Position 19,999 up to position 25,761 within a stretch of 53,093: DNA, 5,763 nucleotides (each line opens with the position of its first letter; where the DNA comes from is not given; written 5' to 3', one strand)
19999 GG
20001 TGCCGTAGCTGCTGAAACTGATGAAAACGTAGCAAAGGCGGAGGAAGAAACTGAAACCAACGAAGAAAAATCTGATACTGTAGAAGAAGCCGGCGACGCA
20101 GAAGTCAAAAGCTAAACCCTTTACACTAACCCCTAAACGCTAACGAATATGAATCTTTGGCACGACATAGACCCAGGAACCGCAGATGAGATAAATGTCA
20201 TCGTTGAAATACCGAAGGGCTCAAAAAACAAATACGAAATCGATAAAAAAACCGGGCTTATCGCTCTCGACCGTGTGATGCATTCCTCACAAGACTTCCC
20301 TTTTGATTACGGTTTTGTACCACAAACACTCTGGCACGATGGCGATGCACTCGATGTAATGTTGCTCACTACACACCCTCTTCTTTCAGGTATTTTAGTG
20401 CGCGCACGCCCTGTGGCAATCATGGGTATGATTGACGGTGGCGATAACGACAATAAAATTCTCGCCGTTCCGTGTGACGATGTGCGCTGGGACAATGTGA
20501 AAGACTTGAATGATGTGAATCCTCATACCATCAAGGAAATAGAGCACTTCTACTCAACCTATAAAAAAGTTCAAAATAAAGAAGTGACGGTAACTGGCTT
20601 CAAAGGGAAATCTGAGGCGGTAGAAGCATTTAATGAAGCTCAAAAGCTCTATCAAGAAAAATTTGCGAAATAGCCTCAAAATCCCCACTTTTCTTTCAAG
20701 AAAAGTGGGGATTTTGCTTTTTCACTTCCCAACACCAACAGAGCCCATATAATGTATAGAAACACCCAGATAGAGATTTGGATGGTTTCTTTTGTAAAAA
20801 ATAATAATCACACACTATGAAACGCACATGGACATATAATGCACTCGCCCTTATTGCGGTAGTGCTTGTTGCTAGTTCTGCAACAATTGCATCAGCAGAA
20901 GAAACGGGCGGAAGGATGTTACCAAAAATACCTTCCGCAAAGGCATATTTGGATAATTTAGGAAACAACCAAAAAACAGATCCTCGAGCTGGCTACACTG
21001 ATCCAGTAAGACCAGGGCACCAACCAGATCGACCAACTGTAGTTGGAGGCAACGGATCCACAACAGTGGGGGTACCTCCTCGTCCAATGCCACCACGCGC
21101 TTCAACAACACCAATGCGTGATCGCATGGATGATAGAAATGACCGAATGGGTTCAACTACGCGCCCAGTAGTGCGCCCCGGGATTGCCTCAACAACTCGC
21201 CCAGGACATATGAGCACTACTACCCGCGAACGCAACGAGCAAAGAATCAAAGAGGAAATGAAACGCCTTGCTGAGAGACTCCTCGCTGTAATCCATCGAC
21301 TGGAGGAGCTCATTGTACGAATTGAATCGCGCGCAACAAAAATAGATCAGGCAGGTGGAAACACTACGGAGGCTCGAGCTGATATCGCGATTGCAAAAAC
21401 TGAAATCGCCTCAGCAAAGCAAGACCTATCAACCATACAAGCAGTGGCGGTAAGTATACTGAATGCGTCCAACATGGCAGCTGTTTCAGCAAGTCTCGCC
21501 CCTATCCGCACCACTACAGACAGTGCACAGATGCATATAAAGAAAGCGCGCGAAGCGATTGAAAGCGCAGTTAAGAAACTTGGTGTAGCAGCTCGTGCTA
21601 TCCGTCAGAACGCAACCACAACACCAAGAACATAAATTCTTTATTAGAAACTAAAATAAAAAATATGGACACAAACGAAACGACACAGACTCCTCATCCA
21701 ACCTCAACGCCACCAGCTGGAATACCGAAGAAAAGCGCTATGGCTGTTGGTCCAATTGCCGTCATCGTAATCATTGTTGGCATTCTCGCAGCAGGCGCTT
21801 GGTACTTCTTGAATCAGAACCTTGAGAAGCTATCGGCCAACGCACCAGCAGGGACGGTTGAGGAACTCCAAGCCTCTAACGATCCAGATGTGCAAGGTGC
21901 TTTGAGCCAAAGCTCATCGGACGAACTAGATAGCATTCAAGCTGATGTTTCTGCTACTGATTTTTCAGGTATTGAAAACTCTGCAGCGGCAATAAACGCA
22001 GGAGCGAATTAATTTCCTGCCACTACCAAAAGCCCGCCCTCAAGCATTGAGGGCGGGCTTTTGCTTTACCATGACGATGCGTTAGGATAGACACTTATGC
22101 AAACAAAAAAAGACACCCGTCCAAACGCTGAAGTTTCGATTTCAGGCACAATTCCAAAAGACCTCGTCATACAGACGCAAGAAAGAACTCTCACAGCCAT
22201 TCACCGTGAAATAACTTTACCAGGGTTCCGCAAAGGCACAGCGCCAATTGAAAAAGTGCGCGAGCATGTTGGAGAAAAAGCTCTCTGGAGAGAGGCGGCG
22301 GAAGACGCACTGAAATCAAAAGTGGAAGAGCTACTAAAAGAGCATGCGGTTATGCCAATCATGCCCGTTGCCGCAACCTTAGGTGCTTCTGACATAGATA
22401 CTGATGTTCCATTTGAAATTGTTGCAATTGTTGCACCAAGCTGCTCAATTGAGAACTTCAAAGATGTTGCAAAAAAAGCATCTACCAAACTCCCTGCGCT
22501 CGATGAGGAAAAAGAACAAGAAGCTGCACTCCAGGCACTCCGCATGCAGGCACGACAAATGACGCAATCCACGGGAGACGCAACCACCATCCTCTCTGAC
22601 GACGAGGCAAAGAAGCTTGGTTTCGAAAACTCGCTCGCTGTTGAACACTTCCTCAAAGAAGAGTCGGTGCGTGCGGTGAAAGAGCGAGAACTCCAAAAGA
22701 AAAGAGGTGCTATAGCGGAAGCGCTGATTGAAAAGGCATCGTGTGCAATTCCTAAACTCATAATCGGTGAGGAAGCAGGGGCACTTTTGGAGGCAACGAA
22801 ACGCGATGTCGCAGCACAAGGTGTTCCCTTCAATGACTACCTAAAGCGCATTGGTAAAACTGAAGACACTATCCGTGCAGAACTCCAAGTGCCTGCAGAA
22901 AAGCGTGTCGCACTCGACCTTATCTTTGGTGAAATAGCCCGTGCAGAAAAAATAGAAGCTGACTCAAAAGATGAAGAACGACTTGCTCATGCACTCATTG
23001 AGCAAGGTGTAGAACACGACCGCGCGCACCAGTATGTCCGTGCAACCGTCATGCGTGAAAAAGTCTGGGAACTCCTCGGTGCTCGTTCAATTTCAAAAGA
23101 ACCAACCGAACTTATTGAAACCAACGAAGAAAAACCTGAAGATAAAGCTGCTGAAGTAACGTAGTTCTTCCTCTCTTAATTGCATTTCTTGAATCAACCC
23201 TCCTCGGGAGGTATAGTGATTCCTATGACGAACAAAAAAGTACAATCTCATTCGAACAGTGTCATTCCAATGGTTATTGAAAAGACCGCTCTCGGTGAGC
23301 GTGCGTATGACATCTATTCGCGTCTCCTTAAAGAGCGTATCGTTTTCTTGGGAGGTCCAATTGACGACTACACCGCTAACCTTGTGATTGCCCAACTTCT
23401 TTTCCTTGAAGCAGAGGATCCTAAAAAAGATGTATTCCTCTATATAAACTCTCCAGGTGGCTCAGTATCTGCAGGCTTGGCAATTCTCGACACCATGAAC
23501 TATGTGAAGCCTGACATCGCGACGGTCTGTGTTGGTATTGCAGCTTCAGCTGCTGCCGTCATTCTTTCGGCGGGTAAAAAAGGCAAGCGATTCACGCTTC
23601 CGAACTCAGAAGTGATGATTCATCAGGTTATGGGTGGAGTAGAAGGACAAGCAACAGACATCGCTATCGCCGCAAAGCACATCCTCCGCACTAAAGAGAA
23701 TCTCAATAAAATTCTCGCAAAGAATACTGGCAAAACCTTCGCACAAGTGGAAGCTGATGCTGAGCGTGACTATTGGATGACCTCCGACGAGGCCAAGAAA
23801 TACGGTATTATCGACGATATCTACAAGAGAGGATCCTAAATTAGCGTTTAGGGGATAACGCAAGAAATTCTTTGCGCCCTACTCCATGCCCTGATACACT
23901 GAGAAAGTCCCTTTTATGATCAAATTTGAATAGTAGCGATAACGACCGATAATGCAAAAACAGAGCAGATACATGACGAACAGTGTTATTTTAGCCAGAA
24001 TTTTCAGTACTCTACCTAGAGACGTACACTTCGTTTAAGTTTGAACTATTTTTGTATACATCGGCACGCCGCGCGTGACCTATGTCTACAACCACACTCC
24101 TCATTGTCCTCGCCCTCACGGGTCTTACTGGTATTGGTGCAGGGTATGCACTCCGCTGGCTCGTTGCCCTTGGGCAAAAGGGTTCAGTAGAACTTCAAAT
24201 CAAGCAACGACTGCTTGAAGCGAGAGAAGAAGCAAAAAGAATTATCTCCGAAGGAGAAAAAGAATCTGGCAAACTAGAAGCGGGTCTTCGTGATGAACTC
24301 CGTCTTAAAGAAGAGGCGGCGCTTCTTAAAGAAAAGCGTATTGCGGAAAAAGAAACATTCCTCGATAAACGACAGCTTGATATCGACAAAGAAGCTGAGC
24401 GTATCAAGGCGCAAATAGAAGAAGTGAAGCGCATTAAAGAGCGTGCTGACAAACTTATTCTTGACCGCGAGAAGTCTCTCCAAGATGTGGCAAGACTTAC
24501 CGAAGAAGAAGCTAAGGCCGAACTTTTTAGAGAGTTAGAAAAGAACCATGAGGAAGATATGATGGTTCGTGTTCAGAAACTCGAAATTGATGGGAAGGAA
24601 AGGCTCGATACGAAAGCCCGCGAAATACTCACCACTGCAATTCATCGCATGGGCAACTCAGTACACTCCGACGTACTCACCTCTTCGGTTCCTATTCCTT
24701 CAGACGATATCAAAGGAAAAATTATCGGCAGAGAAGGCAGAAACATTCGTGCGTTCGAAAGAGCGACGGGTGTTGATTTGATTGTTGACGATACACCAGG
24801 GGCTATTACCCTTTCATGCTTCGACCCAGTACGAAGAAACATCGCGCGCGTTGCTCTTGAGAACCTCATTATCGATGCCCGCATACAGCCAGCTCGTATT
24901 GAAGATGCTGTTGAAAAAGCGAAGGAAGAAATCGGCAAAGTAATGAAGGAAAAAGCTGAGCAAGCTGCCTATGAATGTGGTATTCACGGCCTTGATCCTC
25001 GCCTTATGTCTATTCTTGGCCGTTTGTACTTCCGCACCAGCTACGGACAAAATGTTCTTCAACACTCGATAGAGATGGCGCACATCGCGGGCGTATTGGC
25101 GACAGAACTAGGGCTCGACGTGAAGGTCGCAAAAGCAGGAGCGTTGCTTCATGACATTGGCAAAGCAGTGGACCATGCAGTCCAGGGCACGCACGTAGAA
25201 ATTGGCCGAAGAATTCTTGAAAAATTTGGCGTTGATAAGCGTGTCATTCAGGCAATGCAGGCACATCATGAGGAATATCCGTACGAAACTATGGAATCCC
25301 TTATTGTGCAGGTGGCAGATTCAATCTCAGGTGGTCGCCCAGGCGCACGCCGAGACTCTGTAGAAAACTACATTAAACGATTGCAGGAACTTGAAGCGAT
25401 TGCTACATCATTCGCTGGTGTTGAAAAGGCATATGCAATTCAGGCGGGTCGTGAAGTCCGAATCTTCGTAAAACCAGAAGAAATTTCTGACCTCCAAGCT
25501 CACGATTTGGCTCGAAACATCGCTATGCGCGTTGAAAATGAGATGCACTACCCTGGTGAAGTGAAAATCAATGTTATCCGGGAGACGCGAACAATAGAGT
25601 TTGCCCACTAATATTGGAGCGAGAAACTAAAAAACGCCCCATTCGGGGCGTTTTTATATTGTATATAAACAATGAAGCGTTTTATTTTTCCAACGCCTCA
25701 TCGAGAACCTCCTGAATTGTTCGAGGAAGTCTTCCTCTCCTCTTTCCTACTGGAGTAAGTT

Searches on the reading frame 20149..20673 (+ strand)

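Call 76: search_protein_families(library=pfam, proteins=[window:20149-20673:+], max_evalue=0.0001)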
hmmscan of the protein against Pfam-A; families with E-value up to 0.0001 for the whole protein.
window:20149-20673:+ (174 aa): 1 family
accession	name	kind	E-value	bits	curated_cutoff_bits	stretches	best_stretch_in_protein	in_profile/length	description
PF00719.24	Pyrophosphatase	-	1.5e-53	181.1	23.5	1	17-168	1-152/153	Inorganic pyrophosphatase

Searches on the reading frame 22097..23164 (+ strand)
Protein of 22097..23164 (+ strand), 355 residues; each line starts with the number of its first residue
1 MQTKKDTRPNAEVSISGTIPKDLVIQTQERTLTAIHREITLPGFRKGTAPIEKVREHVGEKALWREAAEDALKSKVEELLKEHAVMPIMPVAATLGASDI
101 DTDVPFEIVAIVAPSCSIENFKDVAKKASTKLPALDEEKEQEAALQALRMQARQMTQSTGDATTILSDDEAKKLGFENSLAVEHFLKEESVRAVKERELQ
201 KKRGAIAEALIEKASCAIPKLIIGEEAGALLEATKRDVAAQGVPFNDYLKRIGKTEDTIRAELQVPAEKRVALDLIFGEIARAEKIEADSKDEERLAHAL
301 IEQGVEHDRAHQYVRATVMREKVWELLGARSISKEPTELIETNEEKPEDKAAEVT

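Call 77: search_protein_families(library=pfam, proteins=[window:22097-23164:+], max_evalue=0.0001)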
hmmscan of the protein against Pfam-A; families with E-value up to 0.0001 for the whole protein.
window:22097-23164:+ (355 aa): 2 families
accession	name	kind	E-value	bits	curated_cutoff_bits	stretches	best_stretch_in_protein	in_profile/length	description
PF05698.19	Trigger_C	-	4.9e-20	72.6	22.7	1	185-317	8-141/162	Bacterial trigger factor protein (TF) C-terminus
PF05697.18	Trigger_N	-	1.8e-16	61.1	22.2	1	1-138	1-136/144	Bacterial trigger factor protein (TF)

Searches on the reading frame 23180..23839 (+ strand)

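Call 77: search_protein_families(library=pfam, proteins=[window:23180-23839:+], max_evalue=0.0001)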
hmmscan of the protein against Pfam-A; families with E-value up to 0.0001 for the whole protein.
window:23180-23839:+ (219 aa): 1 family
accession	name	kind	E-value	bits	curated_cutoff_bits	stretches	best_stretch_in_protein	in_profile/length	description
PF00574.28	CLP_protease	-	3.7e-81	271.8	20.2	1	39-216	3-180/182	Clp protease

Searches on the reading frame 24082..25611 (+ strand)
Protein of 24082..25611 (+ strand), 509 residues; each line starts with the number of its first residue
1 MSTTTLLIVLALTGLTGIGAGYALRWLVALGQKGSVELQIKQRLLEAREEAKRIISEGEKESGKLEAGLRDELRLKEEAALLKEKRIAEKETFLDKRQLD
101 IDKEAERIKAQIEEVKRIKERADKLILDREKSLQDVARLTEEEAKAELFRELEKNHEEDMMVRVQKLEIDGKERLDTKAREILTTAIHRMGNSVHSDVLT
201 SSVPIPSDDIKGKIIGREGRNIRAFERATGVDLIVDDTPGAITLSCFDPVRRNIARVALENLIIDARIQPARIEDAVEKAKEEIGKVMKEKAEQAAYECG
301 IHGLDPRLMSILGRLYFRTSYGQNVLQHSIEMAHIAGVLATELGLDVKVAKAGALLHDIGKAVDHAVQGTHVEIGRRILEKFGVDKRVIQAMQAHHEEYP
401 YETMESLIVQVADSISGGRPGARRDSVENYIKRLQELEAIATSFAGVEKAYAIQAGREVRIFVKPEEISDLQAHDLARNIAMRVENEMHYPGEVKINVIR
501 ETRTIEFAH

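Call 53: search_protein_families(library=pfam, proteins=[window:24082-25611:+], max_evalue=0.001)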
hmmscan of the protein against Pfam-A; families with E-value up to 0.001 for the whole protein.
window:24082-25611:+ (509 aa): 4 families
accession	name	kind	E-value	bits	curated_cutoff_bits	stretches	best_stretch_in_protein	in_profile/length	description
PF12072.13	RNase_Y_N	-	4.4e-18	65.9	32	1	37-190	48-197/201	RNase Y N-terminal region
PF01966.28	HD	-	7.6e-18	65.3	22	1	325-416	1-114/116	HD domain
PF00013.35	KH_1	-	1.4e-06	28.4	21.5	1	202-257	3-62/66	KH domain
PF08668.18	HDOD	-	8e-06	25.9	22.9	0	324-362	94-133/196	HDOD domain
